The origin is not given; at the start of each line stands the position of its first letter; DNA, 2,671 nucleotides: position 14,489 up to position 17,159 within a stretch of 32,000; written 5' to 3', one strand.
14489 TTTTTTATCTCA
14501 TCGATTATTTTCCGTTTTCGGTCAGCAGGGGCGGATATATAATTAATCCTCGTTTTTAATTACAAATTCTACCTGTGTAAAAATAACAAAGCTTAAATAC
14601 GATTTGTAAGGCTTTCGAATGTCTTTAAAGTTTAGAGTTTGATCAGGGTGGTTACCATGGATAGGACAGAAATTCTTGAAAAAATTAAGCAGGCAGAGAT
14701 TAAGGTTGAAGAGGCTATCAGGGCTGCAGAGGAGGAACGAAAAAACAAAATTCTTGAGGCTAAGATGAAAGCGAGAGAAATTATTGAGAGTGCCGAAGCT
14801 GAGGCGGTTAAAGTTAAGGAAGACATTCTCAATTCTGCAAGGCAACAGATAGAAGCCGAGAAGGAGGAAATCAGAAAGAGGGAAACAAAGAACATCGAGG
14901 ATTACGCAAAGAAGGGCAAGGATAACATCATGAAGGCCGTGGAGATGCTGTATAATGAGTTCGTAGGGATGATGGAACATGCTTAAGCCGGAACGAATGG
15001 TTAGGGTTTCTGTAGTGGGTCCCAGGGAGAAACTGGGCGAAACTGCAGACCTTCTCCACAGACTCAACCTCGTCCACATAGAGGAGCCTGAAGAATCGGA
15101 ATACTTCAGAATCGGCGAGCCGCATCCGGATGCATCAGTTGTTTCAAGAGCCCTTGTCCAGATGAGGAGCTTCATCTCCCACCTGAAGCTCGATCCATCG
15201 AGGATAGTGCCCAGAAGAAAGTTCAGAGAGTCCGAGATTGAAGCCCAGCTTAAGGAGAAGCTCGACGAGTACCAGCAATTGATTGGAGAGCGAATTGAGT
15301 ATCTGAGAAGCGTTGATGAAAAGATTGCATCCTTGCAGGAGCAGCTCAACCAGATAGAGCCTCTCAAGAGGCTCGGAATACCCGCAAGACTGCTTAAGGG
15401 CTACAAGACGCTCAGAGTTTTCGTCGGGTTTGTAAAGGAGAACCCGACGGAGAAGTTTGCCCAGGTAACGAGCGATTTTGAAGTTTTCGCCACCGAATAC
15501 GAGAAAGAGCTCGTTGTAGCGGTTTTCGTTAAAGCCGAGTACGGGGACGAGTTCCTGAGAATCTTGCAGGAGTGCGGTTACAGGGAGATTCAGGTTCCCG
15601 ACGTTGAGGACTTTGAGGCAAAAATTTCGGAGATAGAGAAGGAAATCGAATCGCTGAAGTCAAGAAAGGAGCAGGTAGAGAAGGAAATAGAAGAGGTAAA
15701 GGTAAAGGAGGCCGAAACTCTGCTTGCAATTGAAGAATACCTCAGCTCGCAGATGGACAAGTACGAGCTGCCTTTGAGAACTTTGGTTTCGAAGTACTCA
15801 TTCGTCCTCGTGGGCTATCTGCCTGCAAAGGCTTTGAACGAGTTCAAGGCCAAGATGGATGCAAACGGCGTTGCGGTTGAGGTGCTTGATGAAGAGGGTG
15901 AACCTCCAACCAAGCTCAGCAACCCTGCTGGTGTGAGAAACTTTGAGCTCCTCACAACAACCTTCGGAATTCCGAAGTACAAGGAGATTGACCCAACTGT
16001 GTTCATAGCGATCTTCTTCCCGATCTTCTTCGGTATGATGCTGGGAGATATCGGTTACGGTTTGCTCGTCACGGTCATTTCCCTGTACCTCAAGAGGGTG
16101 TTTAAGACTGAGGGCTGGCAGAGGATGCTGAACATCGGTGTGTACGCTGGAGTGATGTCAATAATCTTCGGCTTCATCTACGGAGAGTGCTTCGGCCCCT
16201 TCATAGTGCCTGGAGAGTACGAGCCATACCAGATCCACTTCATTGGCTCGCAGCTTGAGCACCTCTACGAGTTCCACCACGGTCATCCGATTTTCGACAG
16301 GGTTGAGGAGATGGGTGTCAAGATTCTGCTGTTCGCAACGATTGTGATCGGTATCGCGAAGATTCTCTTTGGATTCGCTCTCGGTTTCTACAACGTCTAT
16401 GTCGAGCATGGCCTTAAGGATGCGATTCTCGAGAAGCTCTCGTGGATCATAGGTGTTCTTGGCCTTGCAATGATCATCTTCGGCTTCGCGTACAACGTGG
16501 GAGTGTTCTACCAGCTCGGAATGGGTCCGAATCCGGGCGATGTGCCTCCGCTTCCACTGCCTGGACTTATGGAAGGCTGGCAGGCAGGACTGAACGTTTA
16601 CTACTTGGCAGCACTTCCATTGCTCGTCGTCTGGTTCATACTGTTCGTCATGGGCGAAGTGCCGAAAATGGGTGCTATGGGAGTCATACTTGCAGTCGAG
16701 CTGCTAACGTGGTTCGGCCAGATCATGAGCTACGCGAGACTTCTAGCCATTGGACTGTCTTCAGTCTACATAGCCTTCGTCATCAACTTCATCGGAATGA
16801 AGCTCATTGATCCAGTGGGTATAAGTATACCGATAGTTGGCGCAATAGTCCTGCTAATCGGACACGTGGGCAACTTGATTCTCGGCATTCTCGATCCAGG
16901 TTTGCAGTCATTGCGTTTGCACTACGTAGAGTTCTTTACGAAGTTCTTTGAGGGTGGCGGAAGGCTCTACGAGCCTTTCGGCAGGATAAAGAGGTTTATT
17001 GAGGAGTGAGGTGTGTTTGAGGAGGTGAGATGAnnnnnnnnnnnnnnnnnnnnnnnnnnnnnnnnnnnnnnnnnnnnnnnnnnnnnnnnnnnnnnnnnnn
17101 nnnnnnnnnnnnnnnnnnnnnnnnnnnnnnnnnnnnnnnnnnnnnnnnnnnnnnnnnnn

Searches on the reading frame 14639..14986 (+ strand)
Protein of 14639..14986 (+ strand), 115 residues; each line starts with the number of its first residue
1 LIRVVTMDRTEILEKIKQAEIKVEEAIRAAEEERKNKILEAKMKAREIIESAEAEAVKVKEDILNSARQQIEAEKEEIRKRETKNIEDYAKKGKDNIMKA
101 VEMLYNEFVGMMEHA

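Call 4: search_protein_families(library=pfam, proteins=[window:14639-14986:+], max_evalue=0.01)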
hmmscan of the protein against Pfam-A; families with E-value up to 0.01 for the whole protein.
window:14639-14986:+ (115 aa): 2 families
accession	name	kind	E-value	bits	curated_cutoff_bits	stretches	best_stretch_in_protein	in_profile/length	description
PF13851.11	GAS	-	0.00014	21.7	32.3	1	8-94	55-141/200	Growth-arrest specific micro-tubule binding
PF00430.23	ATP-synt_B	-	0.00087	19.8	28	1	9-77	32-99/132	ATP synthase B/B' CF(0)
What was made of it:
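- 14657..14986 (+): atpH-like first gene of the operon (109 aa as called in identical public contigs). There is a weak ATP-synt_B-like Pfam hit (call 4).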

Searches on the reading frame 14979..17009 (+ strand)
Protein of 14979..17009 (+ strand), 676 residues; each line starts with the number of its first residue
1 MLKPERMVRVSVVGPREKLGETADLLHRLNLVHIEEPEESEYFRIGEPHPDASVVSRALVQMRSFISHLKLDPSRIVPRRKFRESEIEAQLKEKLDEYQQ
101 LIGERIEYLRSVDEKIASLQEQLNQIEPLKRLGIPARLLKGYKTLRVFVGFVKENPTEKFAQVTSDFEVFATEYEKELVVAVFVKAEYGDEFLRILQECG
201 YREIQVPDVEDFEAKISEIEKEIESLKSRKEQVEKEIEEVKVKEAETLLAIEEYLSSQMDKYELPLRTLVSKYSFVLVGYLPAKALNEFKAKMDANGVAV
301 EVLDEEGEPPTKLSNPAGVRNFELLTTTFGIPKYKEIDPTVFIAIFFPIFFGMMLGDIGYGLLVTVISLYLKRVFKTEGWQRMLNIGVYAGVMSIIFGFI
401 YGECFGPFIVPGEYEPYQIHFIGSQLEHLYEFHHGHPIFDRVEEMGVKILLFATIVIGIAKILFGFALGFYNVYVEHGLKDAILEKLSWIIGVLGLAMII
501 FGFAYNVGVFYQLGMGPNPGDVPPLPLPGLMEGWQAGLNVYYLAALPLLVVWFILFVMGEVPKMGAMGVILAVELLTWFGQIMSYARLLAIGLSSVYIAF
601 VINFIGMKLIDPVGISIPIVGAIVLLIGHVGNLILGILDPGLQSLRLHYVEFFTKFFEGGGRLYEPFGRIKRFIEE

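Call 4: search_protein_families(library=pfam, proteins=[window:14979-17009:+], max_evalue=0.01)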
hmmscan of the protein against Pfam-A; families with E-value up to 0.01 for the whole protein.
window:14979-17009:+ (676 aa): 3 families
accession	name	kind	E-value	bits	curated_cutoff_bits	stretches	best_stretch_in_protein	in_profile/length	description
PF01496.24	V_ATPase_I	-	5e-27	94.7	30.7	2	159-406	188-458/815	V-type ATPase 116kDa subunit family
PF03836.20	RasGAP_C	-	0.0027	18.3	26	1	216-270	31-84/137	RasGAP C-terminus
PF02403.27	Seryl_tRNA_N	-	0.0028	18.3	28.2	1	204-270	26-94/108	Seryl-tRNA synthetase N-terminal domain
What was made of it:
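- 14979..17009 (+): atpI, stator subunit I/a (676 aa). PF01496 at 5e-27 (call 4).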
